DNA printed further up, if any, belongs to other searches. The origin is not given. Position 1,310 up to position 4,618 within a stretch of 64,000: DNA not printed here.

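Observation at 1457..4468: One polypeptide with two complete, apparently catalytic PilB/GspE secretion-ATPase cores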

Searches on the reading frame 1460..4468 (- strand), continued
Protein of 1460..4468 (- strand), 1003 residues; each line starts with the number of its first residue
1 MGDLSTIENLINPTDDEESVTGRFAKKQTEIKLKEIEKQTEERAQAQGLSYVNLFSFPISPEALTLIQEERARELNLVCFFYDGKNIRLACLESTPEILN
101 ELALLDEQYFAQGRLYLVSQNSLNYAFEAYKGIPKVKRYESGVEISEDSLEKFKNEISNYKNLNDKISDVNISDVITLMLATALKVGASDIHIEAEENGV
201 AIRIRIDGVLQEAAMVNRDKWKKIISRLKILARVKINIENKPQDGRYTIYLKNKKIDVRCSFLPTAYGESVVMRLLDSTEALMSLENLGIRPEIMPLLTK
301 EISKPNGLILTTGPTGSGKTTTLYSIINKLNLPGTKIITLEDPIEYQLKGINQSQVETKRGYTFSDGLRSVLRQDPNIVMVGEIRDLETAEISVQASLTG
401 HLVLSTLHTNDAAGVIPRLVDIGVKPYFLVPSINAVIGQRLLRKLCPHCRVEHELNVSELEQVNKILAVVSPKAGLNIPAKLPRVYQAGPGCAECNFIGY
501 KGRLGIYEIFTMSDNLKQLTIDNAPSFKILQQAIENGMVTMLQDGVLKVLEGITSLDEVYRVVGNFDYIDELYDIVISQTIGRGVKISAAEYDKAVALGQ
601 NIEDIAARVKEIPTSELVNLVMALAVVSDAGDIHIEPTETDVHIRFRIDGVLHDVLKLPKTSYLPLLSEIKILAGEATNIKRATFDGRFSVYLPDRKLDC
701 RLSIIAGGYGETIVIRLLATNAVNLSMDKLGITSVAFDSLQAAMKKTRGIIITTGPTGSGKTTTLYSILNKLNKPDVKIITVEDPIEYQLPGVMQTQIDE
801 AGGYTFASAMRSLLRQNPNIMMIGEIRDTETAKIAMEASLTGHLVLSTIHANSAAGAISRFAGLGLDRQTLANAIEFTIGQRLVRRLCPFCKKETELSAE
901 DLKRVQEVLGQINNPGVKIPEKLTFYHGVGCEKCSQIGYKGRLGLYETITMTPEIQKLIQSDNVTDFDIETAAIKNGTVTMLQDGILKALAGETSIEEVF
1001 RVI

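Call 44: predict_structure(alignment_id=A1)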
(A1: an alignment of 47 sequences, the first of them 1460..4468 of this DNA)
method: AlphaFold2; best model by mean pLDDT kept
length: 1003 residues; sequences in the alignment: 47
mean_pLDDT: 77.9   pTM: 0.48
mean pLDDT of the five models: 77.9, 75.7, 73.2, 71.6, 70.6
residues with pLDDT >= 90: 148; 70-90: 633; 50-70: 160; < 50: 62
segments of 3 or more residues with pLDDT < 50: 1-10, 136-143, 576-583, 675-683, 720-723, 784-804
pLDDT, mean of each block of 10 residues (from residue 1): 43 54 65 78 83 82 77 88 82 88 79 87 86 51 61 80 82 80 85 85 86 85 79 68 77 77 81 76 77 90 91 84 84 74 55 56 64 79 85 87 89 88 89 93 93 87 75 71 88 86 91 88 83 85 92 92 73 48 63 75 62 69 80 84 77 76 70 50 56 71 71 74 60 79 84 81 82 71 50 45 53 71 81 84 87 88 84 88 87 88 90 85 87 77 87 88 85 88 91 90 84
secondary structure, 60 per line:
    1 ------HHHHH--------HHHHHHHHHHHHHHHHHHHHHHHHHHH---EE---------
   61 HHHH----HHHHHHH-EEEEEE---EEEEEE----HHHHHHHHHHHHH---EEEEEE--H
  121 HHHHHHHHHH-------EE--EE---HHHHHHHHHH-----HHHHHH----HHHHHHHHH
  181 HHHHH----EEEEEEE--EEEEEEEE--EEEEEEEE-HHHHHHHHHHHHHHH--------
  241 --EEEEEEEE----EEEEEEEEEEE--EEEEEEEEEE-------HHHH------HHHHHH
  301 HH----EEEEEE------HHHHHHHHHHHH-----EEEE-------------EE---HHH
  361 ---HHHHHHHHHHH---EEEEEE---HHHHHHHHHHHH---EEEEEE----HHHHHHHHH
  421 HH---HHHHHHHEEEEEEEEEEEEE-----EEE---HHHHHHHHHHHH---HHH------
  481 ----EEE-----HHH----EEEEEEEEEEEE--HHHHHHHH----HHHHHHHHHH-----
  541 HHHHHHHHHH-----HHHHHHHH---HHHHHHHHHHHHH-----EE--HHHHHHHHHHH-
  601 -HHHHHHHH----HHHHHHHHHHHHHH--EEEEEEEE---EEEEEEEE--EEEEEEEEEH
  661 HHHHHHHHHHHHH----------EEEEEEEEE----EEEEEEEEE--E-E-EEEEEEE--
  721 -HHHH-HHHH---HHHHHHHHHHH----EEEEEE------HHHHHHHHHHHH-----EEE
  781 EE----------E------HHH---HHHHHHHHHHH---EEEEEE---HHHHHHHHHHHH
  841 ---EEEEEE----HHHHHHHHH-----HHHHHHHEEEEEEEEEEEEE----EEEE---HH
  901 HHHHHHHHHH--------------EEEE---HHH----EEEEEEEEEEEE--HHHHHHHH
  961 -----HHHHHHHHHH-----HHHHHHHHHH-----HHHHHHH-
elements in order (helices of 4 or more, strands of 3 or more residues): H7-11 H20-46 H61-64 H69-75 E77-82 E86-91 H96-108 E112-117 H120-130 H147-156 H162-167 H172-185 E190-196 E199-206 E209-216 H218-232 E243-250 E255-265 E268-277 H285-288 H295-302 E307-312 H319-330 E336-339 H364-374 E378-383 H387-398 E402-407 H412-422 H426-432 E433-445 E451-453 H457-468 E485-487 E500-511 H514-521 H526-535 H541-550 H556-563 H567-579 H589-599 H602-609 H614-627 E630-637 E641-648 E651-659 H660-673 E684-692 E697-705 E712-718 H722-725 H727-730 H734-744 E749-754 H761-772 E778-782 H806-816 E820-825 H829-840 E844-849 H854-862 H868-874 E875-887 E892-895 H899-910 E925-928 E939-950 H953-960 H966-975 H981-990 H996-1002
